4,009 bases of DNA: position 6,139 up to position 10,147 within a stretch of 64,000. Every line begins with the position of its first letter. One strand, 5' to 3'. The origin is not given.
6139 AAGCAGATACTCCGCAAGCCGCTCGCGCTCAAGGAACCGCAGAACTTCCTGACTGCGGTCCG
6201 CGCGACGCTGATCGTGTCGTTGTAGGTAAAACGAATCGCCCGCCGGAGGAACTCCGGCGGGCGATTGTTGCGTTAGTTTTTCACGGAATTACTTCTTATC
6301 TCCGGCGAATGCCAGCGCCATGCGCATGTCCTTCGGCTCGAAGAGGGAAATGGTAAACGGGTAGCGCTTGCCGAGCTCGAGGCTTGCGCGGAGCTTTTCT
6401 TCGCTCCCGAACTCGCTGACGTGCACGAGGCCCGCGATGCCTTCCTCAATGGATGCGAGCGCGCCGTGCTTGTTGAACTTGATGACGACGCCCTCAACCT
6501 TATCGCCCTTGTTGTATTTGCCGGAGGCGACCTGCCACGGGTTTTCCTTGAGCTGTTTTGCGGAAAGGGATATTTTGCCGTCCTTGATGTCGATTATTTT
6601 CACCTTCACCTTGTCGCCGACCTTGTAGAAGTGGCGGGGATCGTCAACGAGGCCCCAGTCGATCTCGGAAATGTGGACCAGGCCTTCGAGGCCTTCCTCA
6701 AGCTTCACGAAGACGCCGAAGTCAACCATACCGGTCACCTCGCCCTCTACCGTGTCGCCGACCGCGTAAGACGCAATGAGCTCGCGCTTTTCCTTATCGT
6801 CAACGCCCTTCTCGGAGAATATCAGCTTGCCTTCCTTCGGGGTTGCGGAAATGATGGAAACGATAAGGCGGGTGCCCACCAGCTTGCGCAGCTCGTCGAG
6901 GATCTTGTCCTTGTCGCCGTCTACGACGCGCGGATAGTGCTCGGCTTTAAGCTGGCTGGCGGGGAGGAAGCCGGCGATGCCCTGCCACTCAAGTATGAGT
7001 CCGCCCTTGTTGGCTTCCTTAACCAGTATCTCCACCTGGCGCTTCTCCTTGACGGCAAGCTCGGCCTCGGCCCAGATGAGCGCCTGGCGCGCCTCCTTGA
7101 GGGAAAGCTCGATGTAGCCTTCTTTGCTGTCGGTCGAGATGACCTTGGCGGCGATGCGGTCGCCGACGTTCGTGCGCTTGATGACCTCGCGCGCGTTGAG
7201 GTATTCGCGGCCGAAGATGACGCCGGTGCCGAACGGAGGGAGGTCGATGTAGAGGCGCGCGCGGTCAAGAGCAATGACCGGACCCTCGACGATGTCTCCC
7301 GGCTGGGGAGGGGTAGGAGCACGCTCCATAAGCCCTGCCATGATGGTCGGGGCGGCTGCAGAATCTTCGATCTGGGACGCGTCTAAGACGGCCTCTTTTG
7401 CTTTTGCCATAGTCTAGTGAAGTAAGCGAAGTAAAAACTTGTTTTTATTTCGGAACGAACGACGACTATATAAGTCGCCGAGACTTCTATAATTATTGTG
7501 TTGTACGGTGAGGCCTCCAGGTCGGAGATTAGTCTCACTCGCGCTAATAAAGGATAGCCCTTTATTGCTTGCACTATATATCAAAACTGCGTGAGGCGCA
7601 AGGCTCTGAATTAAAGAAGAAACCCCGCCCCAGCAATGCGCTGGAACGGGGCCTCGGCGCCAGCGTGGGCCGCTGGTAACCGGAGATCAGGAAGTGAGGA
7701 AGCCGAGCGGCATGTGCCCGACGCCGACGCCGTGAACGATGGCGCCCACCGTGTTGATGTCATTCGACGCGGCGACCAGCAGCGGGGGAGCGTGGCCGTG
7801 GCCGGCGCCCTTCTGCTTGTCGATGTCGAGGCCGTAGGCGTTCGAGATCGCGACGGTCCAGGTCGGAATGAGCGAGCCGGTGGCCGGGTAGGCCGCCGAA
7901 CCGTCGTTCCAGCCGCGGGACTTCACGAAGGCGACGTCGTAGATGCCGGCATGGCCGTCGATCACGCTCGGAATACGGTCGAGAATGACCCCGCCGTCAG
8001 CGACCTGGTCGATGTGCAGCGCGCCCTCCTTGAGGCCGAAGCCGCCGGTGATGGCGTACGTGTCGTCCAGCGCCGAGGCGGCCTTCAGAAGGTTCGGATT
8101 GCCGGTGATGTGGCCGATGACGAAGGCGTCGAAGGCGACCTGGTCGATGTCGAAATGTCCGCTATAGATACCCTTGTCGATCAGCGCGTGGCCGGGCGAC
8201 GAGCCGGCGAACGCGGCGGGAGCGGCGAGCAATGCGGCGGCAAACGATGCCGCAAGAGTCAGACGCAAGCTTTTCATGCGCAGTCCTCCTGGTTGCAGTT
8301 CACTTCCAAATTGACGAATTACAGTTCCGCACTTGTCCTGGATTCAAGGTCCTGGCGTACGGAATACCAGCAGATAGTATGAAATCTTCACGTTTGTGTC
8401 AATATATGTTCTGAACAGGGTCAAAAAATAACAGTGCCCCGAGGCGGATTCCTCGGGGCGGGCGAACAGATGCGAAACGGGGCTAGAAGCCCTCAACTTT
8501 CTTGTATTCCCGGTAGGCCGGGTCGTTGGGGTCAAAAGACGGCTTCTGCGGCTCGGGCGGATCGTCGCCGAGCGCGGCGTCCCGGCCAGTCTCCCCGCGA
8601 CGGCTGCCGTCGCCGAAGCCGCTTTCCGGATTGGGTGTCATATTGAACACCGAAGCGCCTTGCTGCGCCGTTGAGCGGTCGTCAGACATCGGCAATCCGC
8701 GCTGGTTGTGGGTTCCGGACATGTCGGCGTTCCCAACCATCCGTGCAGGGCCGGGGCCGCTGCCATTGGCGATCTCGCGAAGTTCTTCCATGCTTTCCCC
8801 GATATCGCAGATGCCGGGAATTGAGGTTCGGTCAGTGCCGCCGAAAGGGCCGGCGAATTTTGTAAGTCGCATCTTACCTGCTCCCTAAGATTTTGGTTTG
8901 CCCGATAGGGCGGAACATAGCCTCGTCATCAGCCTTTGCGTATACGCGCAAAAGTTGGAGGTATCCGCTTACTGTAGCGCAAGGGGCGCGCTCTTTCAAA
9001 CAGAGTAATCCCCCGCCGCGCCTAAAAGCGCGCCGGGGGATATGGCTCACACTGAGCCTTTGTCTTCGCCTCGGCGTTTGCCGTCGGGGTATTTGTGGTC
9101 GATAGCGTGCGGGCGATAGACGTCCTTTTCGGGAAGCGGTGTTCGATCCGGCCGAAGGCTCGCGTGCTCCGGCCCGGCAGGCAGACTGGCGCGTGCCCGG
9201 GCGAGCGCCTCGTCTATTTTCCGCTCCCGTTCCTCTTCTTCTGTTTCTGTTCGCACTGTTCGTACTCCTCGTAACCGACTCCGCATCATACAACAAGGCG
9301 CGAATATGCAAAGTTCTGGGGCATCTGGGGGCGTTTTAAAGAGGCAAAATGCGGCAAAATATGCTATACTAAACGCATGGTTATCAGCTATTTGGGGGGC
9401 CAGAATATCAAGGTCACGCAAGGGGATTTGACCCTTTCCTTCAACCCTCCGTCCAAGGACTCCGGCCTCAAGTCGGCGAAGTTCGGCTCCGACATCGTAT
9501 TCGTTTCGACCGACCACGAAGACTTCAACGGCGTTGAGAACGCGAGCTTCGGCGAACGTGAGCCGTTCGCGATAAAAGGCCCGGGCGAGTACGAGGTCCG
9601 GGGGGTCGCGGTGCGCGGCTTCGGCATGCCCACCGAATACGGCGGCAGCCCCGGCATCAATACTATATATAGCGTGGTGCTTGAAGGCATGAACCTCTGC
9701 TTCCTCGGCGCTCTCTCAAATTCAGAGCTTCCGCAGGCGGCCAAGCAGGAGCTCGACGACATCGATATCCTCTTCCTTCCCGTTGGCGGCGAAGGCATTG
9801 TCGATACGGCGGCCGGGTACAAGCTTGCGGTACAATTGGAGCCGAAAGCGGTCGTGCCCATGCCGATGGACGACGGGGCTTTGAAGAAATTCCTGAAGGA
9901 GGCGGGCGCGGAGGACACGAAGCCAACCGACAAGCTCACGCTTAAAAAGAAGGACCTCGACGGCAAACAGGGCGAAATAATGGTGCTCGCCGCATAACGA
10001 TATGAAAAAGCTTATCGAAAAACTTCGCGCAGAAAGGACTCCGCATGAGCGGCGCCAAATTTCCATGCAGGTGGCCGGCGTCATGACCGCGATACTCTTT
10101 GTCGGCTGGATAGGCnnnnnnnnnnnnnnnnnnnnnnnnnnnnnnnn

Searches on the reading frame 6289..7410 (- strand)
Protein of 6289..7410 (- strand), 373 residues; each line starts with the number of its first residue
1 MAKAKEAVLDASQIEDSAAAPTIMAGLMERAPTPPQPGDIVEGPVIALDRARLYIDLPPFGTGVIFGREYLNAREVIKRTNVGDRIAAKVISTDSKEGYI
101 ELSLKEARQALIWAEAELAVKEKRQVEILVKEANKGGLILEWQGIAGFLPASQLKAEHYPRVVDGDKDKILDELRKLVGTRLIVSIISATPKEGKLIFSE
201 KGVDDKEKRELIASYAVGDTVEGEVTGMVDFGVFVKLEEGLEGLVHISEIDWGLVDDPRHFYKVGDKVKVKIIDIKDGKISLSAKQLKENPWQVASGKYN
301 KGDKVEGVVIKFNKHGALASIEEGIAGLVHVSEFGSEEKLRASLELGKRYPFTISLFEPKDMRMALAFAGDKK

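Call 9: search_protein_families(library=pfam, proteins=[window:6289-7410:-], max_evalue=0.001)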
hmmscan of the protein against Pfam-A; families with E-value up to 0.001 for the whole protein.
window:6289-7410:- (373 aa): 4 families
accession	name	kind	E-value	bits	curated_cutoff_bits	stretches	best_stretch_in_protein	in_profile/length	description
PF00575.29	S1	-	4.4e-40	136.3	22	3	216-284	3-73/74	S1 RNA binding domain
PF23459.1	S1_RRP5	-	1.7e-07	32.1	27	0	300-334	2-36/72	RRP5 S1 domain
PF21710.3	Spt6_S1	-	0.00014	22.5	27.5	0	230-282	29-82/91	Spt6, S1/OB domain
PF21543.3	CvfB_2nd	-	0.00024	21.4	27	0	243-285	40-75/76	Virulence regulatory factor CvfB, second domain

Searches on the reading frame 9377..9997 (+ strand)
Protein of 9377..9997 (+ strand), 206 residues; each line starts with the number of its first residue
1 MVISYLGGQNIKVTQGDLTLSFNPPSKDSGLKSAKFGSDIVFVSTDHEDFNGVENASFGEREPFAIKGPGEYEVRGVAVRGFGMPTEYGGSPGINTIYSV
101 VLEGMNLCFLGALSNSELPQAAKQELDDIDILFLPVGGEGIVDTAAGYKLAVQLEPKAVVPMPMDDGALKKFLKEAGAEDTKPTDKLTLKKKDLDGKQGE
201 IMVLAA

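Call 64: search_protein_families(library=pfam, proteins=[window:9377-9997:+], max_evalue=0.01)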
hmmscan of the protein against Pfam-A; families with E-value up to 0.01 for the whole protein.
window:9377-9997:+ (206 aa): 1 family
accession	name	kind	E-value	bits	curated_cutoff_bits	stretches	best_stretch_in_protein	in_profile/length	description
PF13483.12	Lactamase_B_3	-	3.2e-21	76.4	24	1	3-162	2-159/160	Beta-lactamase superfamily domain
